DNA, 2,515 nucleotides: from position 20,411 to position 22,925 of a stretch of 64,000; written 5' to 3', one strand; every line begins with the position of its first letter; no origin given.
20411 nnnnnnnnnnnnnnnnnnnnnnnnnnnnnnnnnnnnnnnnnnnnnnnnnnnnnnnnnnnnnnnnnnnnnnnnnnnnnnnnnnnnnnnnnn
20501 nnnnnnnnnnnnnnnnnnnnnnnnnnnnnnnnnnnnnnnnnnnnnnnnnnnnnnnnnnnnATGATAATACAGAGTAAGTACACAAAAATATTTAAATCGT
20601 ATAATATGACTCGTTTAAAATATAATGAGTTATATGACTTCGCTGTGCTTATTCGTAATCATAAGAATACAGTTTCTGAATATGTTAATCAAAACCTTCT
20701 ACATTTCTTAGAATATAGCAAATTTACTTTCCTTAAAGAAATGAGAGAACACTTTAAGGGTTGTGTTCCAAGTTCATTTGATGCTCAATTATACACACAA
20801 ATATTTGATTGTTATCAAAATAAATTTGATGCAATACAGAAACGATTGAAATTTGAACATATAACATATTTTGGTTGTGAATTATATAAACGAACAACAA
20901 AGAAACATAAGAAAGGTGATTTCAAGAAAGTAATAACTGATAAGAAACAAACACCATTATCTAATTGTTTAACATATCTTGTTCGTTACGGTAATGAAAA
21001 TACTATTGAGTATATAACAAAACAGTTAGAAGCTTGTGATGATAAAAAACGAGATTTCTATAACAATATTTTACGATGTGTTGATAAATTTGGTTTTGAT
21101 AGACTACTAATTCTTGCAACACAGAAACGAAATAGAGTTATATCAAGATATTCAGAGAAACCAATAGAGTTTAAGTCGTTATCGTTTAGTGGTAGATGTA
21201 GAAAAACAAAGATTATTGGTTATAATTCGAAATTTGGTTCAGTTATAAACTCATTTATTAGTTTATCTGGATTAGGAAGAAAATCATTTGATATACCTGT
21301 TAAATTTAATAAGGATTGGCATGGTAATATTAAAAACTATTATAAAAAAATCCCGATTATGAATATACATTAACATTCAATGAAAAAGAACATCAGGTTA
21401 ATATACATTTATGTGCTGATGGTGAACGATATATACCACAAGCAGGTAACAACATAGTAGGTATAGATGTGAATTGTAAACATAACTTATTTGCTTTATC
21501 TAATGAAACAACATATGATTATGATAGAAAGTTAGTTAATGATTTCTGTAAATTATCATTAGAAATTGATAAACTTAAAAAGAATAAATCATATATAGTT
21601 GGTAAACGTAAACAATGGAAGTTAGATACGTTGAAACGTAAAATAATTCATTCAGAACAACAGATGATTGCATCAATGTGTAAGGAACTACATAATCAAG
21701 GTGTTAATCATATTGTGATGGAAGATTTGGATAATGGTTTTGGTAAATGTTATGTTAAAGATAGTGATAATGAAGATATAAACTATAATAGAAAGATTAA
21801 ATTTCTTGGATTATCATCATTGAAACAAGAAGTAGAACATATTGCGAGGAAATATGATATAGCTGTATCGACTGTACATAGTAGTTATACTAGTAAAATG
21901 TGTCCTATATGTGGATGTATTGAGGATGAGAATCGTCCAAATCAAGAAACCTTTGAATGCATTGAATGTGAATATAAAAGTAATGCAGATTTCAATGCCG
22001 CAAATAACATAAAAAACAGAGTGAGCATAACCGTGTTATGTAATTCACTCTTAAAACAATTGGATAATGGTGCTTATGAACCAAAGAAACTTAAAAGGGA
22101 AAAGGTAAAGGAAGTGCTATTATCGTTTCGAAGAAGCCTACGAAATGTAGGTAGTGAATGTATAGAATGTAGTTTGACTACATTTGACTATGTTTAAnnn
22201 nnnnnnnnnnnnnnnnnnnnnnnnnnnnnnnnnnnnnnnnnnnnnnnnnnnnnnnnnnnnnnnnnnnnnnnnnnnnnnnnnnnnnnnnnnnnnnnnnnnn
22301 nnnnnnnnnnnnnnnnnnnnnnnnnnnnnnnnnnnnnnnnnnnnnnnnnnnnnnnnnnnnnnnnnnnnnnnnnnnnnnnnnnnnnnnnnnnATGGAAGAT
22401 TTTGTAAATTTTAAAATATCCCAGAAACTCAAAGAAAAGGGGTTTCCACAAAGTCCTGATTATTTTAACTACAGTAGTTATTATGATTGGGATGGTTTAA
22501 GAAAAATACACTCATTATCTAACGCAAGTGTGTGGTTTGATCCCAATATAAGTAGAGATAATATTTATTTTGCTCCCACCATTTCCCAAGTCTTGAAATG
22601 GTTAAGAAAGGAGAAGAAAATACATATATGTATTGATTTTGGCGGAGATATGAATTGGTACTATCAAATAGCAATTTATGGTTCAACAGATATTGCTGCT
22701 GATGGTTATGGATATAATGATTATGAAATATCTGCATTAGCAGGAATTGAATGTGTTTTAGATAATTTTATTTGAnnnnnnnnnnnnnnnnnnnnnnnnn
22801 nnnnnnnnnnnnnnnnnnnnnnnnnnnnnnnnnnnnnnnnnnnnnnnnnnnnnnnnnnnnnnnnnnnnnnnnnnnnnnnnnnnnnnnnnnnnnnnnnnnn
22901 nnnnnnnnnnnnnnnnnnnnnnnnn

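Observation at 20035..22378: IS607-like module: HTH-only TnpA remnant plus a TnpB-like nuclease that needs a -1 shift at an A7 run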

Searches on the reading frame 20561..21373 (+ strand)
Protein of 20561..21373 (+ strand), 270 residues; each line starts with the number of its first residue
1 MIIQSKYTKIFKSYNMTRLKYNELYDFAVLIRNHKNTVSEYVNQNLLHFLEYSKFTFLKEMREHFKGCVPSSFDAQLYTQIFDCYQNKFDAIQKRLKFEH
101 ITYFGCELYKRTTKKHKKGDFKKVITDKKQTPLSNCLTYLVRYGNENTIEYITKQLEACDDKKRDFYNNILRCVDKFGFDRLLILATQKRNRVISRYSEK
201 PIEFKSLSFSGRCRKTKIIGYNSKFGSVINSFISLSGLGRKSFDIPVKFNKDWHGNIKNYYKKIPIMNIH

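Call 5: search_protein_families(library=pfam, proteins=[window:20561-21373:+], max_evalue=0.1)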
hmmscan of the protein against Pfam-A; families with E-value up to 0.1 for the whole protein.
window:20561-21373:+ (270 aa): 2 families
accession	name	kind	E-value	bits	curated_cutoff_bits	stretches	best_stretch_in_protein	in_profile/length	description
PF08989.15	DUF1896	-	0.0023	18.5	25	1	25-102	42-120/142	Domain of unknown function (DUF1896)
PF00213.23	OSCP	-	0.067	13.7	22.3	0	112-165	48-101/172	ATP synthase delta (OSCP) subunit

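Call 6: search_protein_families(library=phrogs, proteins=[window:20561-21373:+], max_evalue=0.01)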
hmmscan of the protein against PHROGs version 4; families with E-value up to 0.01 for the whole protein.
window:20561-21373:+ (270 aa): 0 families

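Call 17: find_encoding_contigs(protein=window:20561-21373:+, flank=10000, max_places=10)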
Protein window:20561-21373:+ (270 aa): 3 contigs read that carry it; 2 places shown.
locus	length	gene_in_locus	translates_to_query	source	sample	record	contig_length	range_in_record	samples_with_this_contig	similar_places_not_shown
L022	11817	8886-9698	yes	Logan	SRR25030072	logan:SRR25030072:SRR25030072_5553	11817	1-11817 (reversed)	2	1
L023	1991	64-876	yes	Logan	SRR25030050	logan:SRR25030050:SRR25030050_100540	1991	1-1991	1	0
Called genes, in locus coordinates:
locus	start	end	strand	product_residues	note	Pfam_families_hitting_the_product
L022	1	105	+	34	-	?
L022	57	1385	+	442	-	-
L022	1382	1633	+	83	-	-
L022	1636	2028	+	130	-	-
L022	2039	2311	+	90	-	-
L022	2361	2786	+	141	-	-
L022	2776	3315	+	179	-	-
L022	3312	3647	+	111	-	-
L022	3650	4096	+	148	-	-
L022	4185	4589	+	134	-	-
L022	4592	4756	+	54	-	-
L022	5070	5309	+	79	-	-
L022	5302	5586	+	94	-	-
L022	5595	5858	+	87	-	-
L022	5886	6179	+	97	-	-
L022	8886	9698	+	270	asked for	-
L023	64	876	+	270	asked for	-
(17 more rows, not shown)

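Call 49: find_homologous_proteins(query=window:20561-21370:+, max_evalue=1e-20)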
Query window:20561-21370:+ (270 aa): 200 proteins with E <= 1e-20 among 536 candidates; the best 120 are listed.
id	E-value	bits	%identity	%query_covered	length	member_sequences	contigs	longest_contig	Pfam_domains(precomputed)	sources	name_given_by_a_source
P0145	2.7e-145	501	85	98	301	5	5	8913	-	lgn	-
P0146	5.4e-141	487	83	98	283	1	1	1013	-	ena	-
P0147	5.2e-131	454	77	98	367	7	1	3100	-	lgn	-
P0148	8.4e-130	450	84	88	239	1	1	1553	-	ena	-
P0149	2.6e-128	445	89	83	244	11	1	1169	-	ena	-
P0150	7.4e-128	444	74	100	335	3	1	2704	-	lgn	-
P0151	2.2e-127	442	74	98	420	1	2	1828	-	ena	-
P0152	7.7e-127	440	74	98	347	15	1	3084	-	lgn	-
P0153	9.7e-127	440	76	98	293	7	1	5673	-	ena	-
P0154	3.9e-126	438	73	98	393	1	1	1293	-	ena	-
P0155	2.5e-125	435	85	85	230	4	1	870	-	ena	-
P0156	6.8e-125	434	74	98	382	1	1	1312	-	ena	-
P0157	8.3e-125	434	73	98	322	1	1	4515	-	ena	-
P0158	3.8e-124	432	76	98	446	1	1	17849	-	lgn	-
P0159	4.6e-124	431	75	98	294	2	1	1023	-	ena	-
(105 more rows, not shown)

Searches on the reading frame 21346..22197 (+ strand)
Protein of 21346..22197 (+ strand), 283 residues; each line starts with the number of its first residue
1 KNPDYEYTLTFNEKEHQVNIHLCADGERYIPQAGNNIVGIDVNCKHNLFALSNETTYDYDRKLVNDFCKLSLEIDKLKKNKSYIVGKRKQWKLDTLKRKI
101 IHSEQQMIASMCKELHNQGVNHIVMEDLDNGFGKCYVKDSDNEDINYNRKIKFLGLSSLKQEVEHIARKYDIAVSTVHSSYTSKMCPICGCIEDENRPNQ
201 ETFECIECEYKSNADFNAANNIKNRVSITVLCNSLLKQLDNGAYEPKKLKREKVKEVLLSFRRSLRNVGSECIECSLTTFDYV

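Call 5: search_protein_families(library=pfam, proteins=[window:21346-22197:+], max_evalue=0.1)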
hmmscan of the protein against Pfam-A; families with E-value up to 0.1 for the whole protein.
window:21346-22197:+ (283 aa): 1 family
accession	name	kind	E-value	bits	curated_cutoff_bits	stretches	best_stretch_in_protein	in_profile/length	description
PF07282.18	Cas12f1-like_TNB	-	7.9e-15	55.2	26.3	1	158-222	3-60/60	Cas12f1-like, TNB domain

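Call 6: search_protein_families(library=phrogs, proteins=[window:21346-22197:+], max_evalue=0.01)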
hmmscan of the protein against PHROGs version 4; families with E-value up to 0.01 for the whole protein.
window:21346-22197:+ (283 aa): 4 families
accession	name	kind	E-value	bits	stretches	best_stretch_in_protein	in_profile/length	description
phrog_506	-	integration and excision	4.8e-26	92.8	1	13-235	160-373/403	transposase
phrog_12300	-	integration and excision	1.2e-22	81.4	1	32-235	56-250/286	transposase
phrog_16792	-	unknown function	7.2e-07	30.6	1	87-225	19-156/180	-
phrog_23925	-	unknown function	0.0057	16.5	1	53-135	58-139/471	-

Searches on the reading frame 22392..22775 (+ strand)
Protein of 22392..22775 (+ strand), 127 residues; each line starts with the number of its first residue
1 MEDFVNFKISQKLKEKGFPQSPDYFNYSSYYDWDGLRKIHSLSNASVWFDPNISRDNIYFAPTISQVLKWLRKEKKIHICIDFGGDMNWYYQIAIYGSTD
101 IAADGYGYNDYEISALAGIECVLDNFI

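Call 6: search_protein_families(library=phrogs, proteins=[window:22392-22775:+], max_evalue=0.01)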
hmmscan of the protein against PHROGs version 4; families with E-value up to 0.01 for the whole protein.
window:22392-22775:+ (127 aa): 2 families
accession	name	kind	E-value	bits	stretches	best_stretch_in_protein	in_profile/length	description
phrog_12005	-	unknown function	1.8e-09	39.1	1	1-112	1-116/137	-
phrog_25117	-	unknown function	0.0023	19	1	5-81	11-94/142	-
